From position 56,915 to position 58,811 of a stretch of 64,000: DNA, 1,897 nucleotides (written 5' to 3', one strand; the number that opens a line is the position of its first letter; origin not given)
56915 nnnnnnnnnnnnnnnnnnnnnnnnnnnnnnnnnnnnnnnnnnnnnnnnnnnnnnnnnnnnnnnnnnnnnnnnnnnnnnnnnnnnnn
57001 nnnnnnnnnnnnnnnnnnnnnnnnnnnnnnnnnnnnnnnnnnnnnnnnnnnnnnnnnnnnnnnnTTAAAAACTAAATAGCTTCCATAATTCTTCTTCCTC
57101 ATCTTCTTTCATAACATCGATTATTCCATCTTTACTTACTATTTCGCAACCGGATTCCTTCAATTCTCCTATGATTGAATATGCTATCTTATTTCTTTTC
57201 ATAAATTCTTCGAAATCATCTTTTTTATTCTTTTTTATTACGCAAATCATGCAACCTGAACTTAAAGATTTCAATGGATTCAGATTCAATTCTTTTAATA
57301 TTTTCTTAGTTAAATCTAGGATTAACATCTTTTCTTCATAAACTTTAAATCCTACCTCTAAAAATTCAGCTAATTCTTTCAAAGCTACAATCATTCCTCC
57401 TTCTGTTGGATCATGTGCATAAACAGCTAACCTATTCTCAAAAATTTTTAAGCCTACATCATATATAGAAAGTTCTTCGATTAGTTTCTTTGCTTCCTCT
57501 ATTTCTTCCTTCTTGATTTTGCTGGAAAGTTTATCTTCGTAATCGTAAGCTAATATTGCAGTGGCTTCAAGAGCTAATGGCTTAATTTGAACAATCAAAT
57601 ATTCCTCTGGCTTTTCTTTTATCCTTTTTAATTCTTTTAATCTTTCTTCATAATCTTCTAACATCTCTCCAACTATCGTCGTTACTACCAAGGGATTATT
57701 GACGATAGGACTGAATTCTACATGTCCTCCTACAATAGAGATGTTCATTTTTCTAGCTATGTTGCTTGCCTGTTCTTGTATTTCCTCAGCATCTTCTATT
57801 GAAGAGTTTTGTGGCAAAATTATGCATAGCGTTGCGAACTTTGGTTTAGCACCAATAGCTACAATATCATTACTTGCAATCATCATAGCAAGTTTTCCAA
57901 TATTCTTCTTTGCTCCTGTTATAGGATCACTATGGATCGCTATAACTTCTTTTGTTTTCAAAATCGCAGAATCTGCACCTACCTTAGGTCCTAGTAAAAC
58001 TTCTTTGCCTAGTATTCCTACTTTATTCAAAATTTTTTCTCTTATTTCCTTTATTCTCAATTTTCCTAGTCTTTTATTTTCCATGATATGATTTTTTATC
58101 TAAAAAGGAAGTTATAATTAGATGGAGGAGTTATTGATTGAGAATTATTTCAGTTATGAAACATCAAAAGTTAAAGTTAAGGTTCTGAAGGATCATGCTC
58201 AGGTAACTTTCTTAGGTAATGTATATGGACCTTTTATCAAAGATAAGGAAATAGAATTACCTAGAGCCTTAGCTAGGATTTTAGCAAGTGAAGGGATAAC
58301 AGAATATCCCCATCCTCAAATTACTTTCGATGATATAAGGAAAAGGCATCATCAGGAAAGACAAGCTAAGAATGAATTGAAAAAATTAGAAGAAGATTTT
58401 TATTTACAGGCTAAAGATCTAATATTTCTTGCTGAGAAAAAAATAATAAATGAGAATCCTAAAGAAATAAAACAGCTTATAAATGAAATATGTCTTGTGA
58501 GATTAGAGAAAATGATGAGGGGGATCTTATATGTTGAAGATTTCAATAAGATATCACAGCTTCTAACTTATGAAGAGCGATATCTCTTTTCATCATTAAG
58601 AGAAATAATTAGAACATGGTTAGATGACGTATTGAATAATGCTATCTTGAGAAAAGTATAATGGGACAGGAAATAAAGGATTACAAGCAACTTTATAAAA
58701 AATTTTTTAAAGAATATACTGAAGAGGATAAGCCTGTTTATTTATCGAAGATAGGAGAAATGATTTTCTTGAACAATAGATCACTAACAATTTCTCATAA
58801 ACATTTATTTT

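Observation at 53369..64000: Replication and repair super-cluster: orc1 / wHTH / rfcS / rfcL ... GINS / mcm / hel308 / mre11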

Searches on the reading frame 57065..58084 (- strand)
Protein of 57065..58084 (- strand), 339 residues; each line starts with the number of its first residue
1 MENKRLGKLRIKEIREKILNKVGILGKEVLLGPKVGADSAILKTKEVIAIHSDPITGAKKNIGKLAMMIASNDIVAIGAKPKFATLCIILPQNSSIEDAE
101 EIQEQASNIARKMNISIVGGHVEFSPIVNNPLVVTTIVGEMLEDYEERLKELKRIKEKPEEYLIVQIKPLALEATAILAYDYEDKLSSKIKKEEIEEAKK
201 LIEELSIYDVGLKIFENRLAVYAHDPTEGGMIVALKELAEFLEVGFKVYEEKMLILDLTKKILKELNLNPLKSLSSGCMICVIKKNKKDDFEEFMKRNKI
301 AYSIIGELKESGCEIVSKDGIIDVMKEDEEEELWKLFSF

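Call 6: search_protein_families(library=pfam, proteins=[window:57065-58084:-], max_evalue=0.01)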
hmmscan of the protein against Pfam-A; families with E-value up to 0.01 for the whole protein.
window:57065-58084:- (339 aa): 2 families
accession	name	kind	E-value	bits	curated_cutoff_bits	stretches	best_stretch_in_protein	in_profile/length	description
PF00586.29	AIRS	-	2.3e-17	63.9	24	1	37-141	2-112/112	AIR synthase related protein, N-terminal domain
PF02769.27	AIRS_C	-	3e-13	50.7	23.1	1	164-312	6-149/156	AIR synthase related protein, C-terminal domain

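Call 9: search_protein_families(library=ncbifam, proteins=[window:57065-58084:-], max_evalue=0.00001)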
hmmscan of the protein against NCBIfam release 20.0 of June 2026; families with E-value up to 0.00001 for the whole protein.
window:57065-58084:- (339 aa): 10 families
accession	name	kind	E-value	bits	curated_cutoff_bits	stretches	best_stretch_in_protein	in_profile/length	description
TIGR02124.1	hypE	equivalog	1.4e-21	76.8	251.6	1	38-317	35-309/332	hydrogenase expression/formation protein HypE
NF002290.1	PRK01213.1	equivalog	1.3e-12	46.7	648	1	51-319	441-700/723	phosphoribosylformylglycinamidine synthase subunit PurL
TIGR01379.1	thiL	equivalog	2.4e-12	46.5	184.15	1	50-316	49-303/320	thiamine-phosphate kinase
TIGR01736.1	FGAM_synth_II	equivalog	1.6e-11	43.3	525.75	1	50-334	445-711/718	phosphoribosylformylglycinamidine synthase subunit PurL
NF004354.0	PRK05731.2-3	equivalog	6.8e-11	42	204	1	60-122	47-109/273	thiamine-phosphate kinase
TIGR00476.1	selD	equivalog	1.3e-10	41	125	1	23-140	32-155/311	selenide, water dikinase SelD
NF010705.0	PRK14105.1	equivalog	7.9e-09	34.8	291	1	35-319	46-339/345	selenide, water dikinase SelD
NF004353.0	PRK05731.2-2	equivalog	9.1e-09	34.8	301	1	38-325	29-294/311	thiamine-phosphate kinase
NF004351.0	PRK05731.1-4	equivalog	1.6e-06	27.5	324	1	58-141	70-150/321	thiamine-phosphate kinase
NF002098.0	PRK00943.1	equivalog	2.2e-06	26.8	299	0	27-139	40-158/347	selenide, water dikinase SelD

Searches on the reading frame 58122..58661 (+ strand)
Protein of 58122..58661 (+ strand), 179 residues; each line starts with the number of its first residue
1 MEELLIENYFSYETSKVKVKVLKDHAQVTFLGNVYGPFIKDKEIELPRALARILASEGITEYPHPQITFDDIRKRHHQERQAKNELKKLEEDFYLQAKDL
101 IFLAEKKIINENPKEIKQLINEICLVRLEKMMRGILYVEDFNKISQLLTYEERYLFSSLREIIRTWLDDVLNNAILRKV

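Call 6: search_protein_families(library=pfam, proteins=[window:58122-58661:+], max_evalue=0.01)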
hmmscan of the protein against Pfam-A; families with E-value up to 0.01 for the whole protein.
window:58122-58661:+ (179 aa): 1 family
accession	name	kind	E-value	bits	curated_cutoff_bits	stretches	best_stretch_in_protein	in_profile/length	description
PF05916.17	Sld5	-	3.2e-05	24.5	22.3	1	76-168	11-99/102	GINS complex protein helical bundle domain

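Call 9: search_protein_families(library=ncbifam, proteins=[window:58122-58661:+], max_evalue=0.00001)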
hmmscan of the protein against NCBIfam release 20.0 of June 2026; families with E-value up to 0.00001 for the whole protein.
window:58122-58661:+ (179 aa): 1 family
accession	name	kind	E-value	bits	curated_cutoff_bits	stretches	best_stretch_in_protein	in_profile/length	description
NF053565.1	Gins23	equivalog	1.4e-22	80.2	120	1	18-171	1-158/159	DNA replication protein Gins23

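Call 65: search_solved_structures(query=window:58122-58661:+, max_evalue=0.01)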
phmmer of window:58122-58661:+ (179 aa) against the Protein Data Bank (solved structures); distinct sequences matched with E-value up to 0.01: 1.
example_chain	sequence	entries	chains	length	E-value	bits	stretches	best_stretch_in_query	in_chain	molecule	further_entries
9moj_C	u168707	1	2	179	1.4e-06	31.3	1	31-173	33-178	GINS subunit domain-containing protein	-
